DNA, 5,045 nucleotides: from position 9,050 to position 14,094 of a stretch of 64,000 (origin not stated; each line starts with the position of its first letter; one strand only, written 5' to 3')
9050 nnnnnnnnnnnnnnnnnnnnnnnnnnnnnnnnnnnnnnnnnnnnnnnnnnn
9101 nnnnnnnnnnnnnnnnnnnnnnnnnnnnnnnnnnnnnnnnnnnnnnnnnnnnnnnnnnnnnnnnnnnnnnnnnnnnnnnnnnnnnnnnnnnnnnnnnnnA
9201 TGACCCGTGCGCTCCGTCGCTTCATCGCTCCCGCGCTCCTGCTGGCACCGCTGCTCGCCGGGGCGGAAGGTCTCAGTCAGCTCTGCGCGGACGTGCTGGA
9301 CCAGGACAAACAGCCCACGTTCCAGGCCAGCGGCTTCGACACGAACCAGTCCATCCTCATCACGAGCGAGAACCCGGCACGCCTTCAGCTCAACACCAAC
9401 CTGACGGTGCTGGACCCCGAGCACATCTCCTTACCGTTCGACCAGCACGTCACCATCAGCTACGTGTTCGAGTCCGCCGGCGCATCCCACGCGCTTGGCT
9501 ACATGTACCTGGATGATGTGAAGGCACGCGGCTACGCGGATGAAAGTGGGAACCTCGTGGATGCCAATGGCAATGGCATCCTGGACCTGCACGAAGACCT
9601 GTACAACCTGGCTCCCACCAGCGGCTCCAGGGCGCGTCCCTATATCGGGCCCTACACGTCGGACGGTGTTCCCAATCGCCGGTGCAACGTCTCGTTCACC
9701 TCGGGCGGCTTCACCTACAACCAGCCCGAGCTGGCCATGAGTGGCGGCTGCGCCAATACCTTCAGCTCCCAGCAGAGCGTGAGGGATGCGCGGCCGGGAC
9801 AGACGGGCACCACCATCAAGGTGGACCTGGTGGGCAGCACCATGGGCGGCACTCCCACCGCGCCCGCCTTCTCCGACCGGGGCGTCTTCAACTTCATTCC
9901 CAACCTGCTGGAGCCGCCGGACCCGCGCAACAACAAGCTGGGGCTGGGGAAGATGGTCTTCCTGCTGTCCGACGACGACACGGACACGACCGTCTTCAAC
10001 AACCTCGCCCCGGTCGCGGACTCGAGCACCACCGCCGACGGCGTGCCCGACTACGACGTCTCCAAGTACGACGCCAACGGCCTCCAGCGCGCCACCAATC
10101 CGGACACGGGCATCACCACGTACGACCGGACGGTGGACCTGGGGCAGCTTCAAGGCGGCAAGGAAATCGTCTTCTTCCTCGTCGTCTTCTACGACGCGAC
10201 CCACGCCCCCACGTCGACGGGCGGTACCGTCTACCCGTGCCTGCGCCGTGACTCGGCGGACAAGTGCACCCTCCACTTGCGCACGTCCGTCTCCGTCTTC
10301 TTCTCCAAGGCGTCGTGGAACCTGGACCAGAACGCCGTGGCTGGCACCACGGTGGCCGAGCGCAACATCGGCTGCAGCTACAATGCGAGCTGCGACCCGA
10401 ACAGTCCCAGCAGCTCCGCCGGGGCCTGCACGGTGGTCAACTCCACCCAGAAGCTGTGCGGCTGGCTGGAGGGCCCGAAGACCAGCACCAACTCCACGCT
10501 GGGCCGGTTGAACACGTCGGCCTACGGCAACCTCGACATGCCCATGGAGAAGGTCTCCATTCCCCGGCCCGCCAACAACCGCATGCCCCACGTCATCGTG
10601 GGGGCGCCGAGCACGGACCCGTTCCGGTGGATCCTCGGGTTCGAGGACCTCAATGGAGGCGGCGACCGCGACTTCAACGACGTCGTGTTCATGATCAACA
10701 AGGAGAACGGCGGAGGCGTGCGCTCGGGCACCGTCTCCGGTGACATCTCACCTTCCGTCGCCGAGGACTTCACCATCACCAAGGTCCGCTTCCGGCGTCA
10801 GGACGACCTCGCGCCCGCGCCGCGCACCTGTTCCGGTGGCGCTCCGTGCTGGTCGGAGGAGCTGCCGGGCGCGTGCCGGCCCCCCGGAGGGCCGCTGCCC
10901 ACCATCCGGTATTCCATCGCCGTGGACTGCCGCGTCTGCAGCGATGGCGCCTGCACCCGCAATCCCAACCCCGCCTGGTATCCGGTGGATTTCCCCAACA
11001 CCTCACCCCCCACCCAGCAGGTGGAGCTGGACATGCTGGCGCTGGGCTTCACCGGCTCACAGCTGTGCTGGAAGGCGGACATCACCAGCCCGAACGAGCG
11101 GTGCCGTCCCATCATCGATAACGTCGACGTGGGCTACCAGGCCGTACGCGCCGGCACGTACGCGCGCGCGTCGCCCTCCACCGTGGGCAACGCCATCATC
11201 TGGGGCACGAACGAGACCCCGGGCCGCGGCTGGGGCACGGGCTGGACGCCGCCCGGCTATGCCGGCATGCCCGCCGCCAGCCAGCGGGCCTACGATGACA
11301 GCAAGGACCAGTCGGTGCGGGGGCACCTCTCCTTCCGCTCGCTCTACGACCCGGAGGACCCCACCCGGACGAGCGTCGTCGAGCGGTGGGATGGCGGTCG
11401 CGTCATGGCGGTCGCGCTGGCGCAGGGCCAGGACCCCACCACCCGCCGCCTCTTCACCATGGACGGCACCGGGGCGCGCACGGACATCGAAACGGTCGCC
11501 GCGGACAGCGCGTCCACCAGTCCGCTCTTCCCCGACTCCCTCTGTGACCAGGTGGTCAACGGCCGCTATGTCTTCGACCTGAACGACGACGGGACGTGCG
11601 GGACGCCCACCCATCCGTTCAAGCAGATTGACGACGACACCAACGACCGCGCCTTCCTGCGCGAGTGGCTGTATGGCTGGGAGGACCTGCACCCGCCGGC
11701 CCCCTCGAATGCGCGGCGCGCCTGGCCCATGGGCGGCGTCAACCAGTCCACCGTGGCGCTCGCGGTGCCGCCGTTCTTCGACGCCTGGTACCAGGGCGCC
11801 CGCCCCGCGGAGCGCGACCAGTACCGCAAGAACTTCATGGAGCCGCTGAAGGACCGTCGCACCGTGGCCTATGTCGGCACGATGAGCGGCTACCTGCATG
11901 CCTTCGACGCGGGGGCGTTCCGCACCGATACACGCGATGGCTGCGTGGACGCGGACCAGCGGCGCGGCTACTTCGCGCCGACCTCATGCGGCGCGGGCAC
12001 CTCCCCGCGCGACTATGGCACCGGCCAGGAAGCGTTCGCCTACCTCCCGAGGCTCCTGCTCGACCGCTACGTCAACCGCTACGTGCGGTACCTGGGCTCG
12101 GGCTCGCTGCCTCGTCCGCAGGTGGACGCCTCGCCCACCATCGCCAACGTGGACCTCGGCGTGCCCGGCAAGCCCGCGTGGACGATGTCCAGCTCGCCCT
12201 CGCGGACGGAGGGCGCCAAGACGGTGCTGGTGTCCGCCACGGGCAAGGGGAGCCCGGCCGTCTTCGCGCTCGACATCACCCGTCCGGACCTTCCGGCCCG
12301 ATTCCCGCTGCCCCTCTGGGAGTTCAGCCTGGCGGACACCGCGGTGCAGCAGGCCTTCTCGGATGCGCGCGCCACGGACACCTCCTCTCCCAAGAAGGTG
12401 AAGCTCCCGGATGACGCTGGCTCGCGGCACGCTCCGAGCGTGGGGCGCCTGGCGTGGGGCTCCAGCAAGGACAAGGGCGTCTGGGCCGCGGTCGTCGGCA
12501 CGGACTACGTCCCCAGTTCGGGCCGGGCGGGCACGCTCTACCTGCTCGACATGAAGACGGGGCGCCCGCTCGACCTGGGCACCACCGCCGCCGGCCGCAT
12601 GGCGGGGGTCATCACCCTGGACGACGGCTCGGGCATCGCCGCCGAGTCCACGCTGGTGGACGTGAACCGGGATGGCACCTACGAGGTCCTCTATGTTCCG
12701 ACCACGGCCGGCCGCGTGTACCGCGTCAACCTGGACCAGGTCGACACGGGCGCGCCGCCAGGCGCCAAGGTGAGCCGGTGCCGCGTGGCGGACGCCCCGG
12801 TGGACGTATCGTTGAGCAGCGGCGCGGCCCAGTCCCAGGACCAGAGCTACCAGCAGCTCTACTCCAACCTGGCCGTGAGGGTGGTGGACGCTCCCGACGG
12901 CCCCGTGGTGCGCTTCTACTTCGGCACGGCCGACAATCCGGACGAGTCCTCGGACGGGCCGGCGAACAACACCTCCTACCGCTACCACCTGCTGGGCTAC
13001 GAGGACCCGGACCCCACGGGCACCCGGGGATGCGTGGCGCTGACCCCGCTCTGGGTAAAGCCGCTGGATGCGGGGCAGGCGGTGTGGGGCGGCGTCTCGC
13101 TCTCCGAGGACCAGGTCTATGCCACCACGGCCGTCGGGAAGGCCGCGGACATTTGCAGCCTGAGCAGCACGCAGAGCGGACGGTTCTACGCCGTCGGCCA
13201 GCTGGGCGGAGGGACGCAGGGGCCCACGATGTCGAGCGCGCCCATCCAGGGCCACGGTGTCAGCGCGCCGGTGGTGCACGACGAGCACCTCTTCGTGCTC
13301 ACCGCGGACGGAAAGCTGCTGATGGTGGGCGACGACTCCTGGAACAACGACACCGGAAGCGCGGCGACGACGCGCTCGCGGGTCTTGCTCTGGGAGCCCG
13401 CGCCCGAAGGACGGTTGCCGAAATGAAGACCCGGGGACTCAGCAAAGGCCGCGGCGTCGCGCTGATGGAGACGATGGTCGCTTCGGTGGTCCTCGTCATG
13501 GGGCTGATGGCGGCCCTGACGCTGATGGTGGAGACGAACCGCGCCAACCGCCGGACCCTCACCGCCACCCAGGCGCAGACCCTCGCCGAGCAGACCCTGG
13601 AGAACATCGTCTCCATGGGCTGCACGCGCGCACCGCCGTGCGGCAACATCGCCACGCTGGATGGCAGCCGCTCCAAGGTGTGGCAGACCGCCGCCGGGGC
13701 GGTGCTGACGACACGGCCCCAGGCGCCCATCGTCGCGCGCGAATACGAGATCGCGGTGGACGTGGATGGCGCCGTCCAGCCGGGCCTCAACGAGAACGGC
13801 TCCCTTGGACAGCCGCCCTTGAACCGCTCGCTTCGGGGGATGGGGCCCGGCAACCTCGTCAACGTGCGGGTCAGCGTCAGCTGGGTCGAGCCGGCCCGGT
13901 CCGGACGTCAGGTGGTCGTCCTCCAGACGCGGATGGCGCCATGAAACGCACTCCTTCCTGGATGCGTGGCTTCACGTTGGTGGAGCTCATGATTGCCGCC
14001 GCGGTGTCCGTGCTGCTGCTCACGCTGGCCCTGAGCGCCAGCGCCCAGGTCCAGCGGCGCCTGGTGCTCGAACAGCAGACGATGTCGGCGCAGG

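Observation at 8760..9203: Secreted mono-heme c-type cytochrome embedded in, and translationally coupled to, the PilY1 / minor-pilin operon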

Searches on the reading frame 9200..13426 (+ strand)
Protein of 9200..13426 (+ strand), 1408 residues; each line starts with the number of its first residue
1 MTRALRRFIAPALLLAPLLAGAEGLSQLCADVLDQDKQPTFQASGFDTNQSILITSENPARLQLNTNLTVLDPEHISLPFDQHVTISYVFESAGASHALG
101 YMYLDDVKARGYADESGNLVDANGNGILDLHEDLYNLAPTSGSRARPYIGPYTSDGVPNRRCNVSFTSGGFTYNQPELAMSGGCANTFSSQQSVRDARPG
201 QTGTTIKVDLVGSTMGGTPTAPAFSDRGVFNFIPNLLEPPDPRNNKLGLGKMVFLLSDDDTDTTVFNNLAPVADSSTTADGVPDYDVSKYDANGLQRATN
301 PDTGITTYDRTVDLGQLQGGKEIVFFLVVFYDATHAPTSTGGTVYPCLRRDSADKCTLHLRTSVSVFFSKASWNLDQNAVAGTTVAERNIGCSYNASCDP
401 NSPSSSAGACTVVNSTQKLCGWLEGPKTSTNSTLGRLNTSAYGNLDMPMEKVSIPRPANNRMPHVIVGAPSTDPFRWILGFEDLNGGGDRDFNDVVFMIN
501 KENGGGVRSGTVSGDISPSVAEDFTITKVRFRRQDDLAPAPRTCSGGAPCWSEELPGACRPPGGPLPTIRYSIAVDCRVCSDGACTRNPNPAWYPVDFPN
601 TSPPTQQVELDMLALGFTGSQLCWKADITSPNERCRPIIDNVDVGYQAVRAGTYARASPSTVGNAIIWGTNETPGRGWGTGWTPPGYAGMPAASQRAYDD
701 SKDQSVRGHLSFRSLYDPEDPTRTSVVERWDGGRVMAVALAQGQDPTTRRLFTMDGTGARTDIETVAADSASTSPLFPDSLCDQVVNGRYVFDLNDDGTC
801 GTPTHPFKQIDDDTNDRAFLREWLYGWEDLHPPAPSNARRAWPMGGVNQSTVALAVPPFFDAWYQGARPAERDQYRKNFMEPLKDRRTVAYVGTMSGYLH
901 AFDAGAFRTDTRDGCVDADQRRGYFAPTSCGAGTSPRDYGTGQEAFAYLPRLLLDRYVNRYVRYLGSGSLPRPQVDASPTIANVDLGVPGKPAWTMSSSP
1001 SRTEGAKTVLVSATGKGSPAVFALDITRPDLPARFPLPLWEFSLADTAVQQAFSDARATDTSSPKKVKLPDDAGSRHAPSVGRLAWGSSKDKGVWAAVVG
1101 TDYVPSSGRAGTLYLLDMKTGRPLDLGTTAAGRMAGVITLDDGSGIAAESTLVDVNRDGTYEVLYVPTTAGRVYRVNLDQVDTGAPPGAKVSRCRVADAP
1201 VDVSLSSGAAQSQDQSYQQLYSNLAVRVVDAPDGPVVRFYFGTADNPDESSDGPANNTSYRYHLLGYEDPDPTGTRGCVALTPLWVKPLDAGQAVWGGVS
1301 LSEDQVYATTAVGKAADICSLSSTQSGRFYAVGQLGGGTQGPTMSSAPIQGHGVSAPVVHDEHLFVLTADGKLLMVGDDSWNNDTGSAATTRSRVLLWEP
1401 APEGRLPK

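Call 6: search_protein_families(library=pfam, proteins=[window:9200-13426:+], max_evalue=0.01)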
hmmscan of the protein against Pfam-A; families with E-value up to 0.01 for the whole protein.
window:9200-13426:+ (1408 aa): 2 families
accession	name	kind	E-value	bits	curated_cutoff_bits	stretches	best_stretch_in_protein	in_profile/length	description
PF13448.11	DUF4114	-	2.1e-08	35.4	27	1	474-500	60-83/85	Domain of unknown function (DUF4114)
PF05567.17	T4P_PilY1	-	9.5e-07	28.5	28.1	1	1006-1187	128-293/411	PilY1 beta-propeller domain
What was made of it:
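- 9200..13426 (+): pilY1 of the PilY1.1 type (1408 aa, 24 Cys), with an N-terminal DUF4114-containing region and a C-terminal beta-propeller. Pfam DUF4114 scores 35.4 bits and T4P_PilY1 28.5 bits (call 6).
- Checked: Downstream 9200..13426 matches DUF4114 and T4P_PilY1 (call 6).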

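Call 7: search_protein_families(library=ncbifam, proteins=[window:9200-13426:+], max_evalue=0.01)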
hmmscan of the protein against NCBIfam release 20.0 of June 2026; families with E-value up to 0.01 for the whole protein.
window:9200-13426:+ (1408 aa): 0 families

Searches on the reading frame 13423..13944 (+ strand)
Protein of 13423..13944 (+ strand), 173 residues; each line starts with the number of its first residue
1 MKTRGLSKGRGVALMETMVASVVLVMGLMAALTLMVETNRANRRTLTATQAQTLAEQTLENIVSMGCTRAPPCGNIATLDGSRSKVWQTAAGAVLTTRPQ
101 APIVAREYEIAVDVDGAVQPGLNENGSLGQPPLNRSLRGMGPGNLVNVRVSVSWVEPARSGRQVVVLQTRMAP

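Call 61: search_protein_families(library=pfam, proteins=[window:13423-13944:+], max_evalue=0.01)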
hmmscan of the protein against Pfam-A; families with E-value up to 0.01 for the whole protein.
window:13423-13944:+ (173 aa): 0 families
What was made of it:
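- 13423..13944 (+): pilV-like minor pilin gene (173 aa). ATGA overlap with the pilY1 stop. There is no Pfam hit (call 61), so the name rests on position only.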
